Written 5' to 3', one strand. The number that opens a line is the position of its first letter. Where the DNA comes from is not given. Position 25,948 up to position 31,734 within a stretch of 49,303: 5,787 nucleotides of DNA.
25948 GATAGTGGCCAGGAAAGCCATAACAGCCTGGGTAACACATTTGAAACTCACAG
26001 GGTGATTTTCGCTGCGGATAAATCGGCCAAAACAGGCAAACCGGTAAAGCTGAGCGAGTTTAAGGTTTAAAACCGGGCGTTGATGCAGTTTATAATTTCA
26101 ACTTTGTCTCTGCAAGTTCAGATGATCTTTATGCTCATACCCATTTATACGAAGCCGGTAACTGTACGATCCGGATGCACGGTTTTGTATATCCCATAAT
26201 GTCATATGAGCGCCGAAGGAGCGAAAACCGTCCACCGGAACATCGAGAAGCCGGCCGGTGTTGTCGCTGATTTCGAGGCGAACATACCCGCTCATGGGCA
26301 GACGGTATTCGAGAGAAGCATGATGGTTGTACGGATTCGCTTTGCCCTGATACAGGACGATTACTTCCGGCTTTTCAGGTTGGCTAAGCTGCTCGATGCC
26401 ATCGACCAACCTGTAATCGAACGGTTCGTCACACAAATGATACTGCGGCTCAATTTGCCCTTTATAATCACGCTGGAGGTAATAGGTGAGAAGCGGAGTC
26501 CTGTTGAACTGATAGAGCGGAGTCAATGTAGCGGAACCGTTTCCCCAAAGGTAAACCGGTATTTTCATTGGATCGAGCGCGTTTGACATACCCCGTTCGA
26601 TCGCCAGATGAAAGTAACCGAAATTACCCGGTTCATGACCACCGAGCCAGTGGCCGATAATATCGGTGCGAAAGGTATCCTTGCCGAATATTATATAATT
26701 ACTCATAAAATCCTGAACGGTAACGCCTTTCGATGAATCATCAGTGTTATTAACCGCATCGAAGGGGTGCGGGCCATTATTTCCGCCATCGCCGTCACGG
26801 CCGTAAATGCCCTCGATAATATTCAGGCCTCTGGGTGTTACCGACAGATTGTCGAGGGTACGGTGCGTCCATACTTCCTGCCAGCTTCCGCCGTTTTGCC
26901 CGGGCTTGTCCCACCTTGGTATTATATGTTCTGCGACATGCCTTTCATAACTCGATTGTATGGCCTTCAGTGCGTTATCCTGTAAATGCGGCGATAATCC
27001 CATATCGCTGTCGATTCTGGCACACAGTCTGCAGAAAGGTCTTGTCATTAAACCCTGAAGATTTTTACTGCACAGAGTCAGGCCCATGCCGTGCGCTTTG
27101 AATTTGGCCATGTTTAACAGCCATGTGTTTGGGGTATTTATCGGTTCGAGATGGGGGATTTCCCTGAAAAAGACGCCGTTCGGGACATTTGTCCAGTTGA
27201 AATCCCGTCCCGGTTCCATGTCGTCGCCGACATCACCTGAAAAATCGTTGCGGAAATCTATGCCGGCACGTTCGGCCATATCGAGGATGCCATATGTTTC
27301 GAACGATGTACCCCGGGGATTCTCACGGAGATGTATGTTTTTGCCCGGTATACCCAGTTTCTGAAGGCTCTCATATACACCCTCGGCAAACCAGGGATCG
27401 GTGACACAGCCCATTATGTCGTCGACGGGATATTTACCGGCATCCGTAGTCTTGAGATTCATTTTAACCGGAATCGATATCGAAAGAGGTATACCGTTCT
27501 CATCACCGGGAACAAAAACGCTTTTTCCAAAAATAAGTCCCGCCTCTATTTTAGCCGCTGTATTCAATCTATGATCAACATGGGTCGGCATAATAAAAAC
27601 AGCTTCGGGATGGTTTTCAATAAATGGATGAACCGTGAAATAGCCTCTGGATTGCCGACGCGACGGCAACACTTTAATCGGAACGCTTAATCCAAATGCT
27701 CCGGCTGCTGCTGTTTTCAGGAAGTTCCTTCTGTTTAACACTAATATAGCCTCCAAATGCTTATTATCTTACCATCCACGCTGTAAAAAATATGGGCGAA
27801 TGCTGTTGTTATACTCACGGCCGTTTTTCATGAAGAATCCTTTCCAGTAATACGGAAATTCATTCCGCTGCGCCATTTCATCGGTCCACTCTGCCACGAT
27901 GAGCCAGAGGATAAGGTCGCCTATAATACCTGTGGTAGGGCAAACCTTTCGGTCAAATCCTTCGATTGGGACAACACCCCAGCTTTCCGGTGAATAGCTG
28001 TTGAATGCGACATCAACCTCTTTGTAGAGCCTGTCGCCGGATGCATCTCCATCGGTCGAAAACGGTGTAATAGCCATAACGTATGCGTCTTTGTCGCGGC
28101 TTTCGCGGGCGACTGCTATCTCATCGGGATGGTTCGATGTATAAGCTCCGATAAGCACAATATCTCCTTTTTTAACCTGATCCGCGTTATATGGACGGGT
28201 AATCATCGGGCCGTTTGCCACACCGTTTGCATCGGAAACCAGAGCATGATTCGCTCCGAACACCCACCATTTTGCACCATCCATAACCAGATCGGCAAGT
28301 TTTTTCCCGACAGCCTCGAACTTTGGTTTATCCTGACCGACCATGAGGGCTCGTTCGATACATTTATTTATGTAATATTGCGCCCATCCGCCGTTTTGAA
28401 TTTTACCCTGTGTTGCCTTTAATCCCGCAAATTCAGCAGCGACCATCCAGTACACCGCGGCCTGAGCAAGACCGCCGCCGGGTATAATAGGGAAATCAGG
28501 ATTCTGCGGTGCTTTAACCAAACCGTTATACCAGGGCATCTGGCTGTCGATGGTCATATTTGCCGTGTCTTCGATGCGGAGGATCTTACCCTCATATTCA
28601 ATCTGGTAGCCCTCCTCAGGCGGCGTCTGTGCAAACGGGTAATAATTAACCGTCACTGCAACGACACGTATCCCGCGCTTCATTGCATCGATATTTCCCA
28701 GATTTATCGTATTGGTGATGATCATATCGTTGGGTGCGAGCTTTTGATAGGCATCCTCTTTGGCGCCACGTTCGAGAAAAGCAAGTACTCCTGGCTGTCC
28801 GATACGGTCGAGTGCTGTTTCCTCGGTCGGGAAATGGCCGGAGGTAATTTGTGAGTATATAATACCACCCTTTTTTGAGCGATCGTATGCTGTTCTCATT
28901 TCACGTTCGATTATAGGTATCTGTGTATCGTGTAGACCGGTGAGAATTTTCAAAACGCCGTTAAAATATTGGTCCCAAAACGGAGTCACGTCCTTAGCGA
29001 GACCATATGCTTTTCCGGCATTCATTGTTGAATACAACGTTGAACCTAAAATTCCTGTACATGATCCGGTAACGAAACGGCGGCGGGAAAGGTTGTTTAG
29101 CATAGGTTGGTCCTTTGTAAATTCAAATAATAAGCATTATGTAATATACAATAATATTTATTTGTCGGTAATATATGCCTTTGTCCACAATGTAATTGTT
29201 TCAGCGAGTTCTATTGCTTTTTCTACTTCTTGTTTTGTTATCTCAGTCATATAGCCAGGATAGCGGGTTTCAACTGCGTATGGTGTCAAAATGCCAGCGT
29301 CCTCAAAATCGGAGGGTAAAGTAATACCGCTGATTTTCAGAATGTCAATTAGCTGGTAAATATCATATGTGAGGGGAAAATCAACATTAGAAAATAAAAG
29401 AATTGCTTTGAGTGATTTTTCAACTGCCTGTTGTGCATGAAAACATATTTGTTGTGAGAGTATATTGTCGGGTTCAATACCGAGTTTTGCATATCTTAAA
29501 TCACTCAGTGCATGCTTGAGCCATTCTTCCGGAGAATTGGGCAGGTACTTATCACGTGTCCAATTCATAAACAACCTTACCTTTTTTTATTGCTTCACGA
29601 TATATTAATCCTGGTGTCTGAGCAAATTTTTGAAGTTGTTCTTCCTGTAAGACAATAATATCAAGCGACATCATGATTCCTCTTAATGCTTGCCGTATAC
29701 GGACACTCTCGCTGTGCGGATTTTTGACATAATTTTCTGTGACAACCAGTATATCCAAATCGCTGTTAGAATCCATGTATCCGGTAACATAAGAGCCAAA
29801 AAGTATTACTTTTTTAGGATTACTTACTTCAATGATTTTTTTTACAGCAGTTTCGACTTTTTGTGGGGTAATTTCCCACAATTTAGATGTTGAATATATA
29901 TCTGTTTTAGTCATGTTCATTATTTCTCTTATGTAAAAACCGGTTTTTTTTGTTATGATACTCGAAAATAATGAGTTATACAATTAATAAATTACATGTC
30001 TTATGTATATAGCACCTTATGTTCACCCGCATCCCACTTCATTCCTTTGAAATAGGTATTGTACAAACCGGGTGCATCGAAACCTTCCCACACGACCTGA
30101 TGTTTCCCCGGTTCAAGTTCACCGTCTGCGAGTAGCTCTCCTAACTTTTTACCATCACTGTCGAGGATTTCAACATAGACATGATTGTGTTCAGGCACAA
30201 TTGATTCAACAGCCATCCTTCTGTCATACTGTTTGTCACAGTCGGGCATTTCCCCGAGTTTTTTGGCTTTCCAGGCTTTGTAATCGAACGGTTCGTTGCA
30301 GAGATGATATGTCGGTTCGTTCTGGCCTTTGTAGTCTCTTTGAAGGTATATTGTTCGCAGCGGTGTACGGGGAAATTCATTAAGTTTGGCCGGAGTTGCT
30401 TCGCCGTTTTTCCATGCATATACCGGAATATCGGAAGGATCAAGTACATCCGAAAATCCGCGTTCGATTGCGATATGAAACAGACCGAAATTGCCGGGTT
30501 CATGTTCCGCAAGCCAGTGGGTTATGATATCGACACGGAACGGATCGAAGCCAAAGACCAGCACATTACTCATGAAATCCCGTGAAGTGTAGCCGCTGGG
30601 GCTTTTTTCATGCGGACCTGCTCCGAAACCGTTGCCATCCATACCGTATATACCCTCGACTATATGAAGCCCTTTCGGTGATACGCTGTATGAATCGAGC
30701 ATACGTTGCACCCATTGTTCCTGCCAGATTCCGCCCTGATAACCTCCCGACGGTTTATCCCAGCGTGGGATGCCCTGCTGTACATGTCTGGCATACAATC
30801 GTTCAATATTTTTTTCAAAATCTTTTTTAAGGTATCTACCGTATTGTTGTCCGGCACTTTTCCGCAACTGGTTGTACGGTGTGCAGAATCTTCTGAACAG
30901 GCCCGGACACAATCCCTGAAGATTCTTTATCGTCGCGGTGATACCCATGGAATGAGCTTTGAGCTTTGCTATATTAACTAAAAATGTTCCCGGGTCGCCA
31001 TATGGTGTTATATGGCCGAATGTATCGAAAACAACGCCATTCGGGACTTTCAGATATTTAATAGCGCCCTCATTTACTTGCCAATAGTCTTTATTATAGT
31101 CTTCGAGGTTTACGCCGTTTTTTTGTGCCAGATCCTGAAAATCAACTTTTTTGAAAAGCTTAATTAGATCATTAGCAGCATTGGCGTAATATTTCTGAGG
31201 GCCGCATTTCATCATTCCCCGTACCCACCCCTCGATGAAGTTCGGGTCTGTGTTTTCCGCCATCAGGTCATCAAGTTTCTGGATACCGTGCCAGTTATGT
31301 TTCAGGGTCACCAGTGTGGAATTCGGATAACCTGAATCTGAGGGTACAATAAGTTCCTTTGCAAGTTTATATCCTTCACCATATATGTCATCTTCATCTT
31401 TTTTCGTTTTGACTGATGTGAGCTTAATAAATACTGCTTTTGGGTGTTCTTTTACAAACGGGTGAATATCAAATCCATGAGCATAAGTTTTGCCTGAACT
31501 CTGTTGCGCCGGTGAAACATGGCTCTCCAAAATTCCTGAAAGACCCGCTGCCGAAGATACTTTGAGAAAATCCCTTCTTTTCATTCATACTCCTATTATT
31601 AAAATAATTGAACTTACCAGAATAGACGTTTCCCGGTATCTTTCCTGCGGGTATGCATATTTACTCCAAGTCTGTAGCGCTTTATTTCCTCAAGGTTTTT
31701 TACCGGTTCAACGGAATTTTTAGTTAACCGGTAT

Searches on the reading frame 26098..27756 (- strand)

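Call 52: search_protein_families(library=pfam, proteins=[window:26098-27756:-], max_evalue=0.00001)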
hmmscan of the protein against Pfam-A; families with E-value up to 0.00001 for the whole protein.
window:26098-27756:- (552 aa): 1 family
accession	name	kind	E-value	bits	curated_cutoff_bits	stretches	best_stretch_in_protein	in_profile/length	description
PF04015.17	DUF362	-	4.8e-08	33.7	24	1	97-328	3-176/200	Domain of unknown function (DUF362)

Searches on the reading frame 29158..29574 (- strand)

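Call 53: search_protein_families(library=pfam, proteins=[window:29158-29574:-], max_evalue=0.00001)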
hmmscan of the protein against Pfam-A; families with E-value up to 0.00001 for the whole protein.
window:29158-29574:- (138 aa): 1 family
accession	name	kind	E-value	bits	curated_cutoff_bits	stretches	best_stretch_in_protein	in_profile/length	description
PF05168.19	HEPN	-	4.3e-23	82.2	22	1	16-132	2-115/117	HEPN domain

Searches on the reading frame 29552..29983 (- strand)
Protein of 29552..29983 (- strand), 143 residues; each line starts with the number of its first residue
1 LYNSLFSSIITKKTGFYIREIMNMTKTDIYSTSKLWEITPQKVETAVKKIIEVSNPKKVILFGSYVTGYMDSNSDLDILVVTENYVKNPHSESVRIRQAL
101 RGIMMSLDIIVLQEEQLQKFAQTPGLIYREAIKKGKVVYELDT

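Call 53: search_protein_families(library=pfam, proteins=[window:29552-29983:-], max_evalue=0.00001)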
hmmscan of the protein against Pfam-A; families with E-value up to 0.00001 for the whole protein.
window:29552-29983:- (143 aa): 3 families
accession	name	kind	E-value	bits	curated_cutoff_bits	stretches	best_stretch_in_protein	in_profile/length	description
PF18765.7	Polbeta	-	2.3e-13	50.6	26.9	1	48-142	4-91/93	Polymerase beta, Nucleotidyltransferase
PF01909.29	NTP_transf_2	-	6.2e-10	39.8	21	1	44-103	5-47/93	Nucleotidyltransferase domain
PF22600.2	MTPAP-like_central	-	6e-06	26.8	27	1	41-101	27-84/139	Poly(A) RNA polymerase, mitochondrial-like, central palm domain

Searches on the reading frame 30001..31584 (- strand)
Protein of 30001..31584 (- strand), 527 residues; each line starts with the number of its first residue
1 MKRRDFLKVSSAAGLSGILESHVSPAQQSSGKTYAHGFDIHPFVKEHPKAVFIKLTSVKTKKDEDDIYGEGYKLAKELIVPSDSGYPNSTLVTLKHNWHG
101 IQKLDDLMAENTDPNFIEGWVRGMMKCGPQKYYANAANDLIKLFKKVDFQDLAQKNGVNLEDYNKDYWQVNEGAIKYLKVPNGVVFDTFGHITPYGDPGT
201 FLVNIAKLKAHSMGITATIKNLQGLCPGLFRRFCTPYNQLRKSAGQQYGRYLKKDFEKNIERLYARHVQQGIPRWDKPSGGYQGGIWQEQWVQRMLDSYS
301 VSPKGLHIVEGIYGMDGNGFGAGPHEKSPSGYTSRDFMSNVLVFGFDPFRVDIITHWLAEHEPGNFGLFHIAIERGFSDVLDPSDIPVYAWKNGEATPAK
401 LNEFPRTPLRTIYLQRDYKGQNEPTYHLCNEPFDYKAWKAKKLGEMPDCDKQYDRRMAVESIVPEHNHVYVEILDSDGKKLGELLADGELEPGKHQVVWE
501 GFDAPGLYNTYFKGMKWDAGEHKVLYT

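Call 52: search_protein_families(library=pfam, proteins=[window:30001-31584:-], max_evalue=0.00001)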
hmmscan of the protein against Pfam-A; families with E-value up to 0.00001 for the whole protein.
window:30001-31584:- (527 aa): 1 family
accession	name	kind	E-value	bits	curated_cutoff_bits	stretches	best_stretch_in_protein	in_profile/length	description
PF04015.17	DUF362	-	4e-13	50.3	24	1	92-354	1-197/200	Domain of unknown function (DUF362)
